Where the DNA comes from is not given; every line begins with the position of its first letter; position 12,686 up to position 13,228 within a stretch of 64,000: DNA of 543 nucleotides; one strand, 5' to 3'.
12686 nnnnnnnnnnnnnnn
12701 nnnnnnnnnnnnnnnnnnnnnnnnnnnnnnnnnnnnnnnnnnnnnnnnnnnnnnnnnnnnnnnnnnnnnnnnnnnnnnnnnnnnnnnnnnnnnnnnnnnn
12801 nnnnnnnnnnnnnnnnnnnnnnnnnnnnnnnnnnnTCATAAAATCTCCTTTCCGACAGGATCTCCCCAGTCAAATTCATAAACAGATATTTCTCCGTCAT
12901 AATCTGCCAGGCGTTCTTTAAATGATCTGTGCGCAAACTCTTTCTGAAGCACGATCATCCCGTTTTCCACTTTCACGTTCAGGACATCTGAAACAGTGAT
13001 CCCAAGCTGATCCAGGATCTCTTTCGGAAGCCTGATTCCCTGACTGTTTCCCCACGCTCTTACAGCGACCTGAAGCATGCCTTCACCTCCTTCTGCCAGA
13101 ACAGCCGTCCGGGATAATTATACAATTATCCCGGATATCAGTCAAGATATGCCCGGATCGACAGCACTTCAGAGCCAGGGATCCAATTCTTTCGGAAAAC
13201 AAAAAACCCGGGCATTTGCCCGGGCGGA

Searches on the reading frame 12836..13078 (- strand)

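Call 26: search_protein_families(library=pfam, proteins=[window:12836-13078:-], max_evalue=0.001)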
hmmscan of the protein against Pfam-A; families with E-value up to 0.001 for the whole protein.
window:12836-13078:- (80 aa): 1 family
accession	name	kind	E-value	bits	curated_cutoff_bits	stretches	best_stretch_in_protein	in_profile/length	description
PF04014.23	MazE_antitoxin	-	4.7e-11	42.9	24.7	1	7-46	2-42/48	Antidote-toxin recognition MazE, bacterial antitoxin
